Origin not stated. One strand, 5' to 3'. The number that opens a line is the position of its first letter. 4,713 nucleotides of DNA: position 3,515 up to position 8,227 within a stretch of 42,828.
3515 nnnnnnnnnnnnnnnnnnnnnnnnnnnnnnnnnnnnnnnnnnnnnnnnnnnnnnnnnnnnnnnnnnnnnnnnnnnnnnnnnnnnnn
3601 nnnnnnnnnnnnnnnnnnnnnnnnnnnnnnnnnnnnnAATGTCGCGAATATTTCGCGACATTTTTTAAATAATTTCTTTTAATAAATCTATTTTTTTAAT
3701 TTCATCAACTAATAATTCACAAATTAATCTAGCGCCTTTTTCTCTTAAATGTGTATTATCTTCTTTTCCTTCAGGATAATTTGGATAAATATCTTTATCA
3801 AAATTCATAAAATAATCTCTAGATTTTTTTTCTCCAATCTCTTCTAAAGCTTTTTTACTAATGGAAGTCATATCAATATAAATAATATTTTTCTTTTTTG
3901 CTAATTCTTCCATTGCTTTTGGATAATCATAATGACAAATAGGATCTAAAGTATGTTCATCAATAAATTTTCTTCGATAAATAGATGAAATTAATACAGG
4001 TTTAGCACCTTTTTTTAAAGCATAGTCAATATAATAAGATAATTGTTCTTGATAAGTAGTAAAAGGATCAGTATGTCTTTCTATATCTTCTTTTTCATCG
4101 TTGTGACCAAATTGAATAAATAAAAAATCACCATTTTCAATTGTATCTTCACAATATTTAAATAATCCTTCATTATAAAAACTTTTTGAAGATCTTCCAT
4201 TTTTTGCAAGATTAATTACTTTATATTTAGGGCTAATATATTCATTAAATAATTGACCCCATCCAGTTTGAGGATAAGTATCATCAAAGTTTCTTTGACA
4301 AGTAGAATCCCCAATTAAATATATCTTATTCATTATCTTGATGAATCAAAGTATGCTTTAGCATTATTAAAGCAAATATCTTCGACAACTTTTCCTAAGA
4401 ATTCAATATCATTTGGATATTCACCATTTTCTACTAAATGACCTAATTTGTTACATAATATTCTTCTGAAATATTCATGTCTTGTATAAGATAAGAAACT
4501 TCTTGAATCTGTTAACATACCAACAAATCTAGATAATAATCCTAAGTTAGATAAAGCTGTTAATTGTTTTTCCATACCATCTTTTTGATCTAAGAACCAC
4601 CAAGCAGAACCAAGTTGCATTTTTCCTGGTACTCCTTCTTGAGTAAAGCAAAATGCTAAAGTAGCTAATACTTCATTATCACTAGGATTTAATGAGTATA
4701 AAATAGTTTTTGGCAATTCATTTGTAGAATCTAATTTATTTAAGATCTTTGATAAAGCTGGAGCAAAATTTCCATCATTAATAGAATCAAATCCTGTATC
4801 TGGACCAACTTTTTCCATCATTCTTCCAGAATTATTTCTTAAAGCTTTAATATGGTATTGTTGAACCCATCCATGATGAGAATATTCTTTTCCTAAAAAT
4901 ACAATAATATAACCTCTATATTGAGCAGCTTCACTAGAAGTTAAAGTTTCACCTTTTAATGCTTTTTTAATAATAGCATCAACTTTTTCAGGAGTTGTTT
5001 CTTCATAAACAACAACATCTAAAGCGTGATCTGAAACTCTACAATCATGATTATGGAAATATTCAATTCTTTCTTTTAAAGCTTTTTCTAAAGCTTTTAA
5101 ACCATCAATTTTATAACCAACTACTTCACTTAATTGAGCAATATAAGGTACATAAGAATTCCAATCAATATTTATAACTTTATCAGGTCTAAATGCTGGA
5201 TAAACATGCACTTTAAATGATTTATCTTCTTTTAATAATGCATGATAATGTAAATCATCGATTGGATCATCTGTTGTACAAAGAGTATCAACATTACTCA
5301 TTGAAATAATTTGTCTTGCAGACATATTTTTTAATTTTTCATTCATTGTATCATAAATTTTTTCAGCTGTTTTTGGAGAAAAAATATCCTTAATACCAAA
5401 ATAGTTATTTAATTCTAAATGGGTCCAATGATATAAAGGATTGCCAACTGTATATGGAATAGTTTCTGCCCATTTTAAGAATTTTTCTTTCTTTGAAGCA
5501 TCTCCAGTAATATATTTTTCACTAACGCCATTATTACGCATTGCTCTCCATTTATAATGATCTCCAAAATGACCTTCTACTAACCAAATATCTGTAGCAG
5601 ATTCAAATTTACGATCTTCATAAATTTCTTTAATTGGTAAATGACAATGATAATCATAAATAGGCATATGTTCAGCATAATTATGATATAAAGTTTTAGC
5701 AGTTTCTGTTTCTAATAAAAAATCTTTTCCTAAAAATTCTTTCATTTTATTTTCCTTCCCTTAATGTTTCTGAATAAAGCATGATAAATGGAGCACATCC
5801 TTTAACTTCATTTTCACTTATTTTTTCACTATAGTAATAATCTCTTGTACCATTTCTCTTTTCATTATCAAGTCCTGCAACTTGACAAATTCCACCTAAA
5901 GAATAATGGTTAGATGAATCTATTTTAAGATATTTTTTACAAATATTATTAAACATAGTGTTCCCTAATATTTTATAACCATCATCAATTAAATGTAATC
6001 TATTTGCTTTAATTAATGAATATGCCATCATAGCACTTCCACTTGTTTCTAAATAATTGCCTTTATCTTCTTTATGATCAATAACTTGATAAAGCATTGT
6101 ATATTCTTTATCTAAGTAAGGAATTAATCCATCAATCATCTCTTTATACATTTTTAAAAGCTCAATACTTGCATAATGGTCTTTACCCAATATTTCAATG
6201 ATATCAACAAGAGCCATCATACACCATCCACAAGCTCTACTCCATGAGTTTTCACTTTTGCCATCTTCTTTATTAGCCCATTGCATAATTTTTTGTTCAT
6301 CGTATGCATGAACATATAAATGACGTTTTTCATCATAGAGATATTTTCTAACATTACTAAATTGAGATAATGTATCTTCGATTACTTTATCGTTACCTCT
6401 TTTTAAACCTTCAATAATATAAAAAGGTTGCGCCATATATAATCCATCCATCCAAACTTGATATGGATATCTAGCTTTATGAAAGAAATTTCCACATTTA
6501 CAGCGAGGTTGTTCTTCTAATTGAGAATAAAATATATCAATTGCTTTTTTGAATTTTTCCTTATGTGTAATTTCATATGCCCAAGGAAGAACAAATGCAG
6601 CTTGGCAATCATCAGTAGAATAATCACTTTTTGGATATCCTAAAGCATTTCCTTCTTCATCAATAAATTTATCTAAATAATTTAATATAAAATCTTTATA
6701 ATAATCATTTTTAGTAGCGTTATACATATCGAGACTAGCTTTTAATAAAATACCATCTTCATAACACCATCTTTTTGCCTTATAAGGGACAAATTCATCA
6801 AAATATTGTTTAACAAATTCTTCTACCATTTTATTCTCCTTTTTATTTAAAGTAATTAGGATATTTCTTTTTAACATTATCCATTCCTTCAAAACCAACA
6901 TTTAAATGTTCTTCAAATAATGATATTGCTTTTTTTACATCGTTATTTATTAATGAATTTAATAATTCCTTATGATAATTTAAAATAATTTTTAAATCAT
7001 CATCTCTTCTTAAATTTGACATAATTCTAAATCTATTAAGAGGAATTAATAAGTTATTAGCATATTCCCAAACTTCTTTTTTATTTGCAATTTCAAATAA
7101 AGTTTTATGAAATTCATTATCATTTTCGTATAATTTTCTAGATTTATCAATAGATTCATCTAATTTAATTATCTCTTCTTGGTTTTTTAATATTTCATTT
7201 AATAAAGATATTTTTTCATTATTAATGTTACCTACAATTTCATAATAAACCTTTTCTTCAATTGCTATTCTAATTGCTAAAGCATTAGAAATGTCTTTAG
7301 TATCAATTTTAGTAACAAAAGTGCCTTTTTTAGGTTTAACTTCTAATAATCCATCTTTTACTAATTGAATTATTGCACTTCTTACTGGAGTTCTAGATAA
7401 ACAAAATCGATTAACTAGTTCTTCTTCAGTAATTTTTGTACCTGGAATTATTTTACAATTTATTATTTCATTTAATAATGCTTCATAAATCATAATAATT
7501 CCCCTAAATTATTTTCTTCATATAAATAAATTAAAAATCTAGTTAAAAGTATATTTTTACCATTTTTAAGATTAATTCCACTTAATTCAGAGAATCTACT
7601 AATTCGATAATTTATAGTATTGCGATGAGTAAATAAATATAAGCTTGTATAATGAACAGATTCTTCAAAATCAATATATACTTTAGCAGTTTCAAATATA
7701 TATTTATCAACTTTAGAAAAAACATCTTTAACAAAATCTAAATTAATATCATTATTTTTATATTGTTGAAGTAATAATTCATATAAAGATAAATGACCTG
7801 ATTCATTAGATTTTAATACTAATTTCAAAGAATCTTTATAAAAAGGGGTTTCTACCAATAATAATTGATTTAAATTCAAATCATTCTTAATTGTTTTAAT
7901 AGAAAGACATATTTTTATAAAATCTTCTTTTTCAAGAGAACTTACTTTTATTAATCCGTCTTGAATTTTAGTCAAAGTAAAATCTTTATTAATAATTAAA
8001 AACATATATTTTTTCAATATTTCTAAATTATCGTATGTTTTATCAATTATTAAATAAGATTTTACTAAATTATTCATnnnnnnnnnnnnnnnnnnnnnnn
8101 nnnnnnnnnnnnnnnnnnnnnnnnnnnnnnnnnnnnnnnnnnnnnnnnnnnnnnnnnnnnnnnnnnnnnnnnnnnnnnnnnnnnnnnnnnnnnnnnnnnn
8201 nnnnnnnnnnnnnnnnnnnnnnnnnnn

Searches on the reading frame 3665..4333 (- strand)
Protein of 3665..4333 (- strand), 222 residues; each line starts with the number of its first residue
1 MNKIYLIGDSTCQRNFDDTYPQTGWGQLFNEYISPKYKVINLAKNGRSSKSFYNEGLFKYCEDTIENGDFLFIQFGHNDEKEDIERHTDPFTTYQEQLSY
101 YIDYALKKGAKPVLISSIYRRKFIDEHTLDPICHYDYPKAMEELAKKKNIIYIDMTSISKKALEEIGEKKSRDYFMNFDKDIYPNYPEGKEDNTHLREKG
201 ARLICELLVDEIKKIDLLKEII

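Call 48: search_protein_families(library=pfam, proteins=[window:3665-4333:-], max_evalue=0.0001)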
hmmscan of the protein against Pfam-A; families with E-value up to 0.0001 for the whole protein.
window:3665-4333:- (222 aa): 2 families
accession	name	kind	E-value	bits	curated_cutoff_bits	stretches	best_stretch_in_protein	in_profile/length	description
PF13472.12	Lipase_GDSL_2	-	5.1e-11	43.8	32.9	1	7-202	2-177/178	GDSL-like Lipase/Acylhydrolase family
PF00657.28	Lipase_GDSL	-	4.2e-10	40.6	23.6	1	4-207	1-207/208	GDSL-like Lipase/Acylhydrolase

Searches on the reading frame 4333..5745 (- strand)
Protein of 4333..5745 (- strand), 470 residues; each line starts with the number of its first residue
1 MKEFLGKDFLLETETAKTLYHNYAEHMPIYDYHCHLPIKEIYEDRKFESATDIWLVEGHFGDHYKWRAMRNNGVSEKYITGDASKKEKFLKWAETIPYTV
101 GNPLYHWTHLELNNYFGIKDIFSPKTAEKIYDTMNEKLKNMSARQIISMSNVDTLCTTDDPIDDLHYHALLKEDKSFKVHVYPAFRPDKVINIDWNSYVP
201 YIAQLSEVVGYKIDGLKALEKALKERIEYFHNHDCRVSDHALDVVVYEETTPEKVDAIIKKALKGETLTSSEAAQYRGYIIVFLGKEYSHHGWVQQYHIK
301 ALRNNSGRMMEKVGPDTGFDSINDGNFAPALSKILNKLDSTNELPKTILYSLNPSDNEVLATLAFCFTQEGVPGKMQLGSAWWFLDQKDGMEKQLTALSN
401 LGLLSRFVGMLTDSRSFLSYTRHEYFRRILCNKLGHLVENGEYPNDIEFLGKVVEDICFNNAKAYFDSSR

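Call 18: search_protein_families(library=pfam, proteins=[window:4333-5745:-])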
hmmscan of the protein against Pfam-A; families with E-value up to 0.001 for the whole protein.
window:4333-5745:- (470 aa): 1 family
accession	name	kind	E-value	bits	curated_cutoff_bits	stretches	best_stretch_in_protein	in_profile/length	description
PF02614.20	UxaC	-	7.9e-205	681.5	25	1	1-466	1-464/464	Glucuronate isomerase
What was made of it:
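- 4333..5745 (-): uxaC (glucuronate/galacturonate isomerase), pathway step 1, not fused. Pfam UxaC, 681 bits (call 18).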

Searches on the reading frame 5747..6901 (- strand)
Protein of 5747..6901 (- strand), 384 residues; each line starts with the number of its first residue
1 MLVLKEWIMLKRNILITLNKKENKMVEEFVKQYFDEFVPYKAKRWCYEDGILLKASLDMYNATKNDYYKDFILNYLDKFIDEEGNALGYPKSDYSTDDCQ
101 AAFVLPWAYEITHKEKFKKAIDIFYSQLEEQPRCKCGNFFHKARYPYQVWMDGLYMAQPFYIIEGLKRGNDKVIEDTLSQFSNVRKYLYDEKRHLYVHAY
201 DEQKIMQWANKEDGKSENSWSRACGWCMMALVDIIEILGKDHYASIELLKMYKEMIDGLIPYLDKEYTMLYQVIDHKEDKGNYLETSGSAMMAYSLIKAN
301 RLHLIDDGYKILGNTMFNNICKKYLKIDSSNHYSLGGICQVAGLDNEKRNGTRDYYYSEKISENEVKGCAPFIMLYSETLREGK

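Call 18: search_protein_families(library=pfam, proteins=[window:5747-6901:-])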
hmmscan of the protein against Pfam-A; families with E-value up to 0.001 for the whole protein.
window:5747-6901:- (384 aa): 1 family
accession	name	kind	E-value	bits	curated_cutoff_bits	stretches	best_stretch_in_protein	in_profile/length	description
PF07470.19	Glyco_hydro_88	-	4.7e-75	253.2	26.6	1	24-381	4-350/352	Glycosyl Hydrolase Family 88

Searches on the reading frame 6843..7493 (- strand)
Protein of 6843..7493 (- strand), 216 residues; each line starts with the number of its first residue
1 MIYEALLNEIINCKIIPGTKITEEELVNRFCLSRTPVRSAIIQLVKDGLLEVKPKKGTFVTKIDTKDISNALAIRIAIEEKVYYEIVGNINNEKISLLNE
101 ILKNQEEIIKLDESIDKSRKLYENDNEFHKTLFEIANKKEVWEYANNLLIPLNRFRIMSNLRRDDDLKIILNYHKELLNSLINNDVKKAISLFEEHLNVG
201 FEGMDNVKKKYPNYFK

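Call 48: search_protein_families(library=pfam, proteins=[window:6843-7493:-], max_evalue=0.0001)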
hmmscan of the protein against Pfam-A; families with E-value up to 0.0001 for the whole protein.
window:6843-7493:- (216 aa): 2 families
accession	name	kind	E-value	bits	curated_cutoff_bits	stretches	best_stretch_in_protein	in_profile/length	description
PF00392.27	GntR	-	1.2e-15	57.4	27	1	2-60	5-64/64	Bacterial regulatory proteins, gntR family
PF07729.17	FCD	-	2.8e-13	50.8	24.3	1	72-198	3-124/125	FCD domain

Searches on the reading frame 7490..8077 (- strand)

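Call 48: search_protein_families(library=pfam, proteins=[window:7490-8077:-], max_evalue=0.0001)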
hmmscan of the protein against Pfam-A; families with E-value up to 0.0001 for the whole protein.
window:7490-8077:- (195 aa): 1 family
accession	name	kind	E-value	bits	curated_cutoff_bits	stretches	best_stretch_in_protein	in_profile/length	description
PF13556.12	HTH_30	-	9.1e-11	41.8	27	1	129-177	3-51/59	PucR C-terminal helix-turn-helix domain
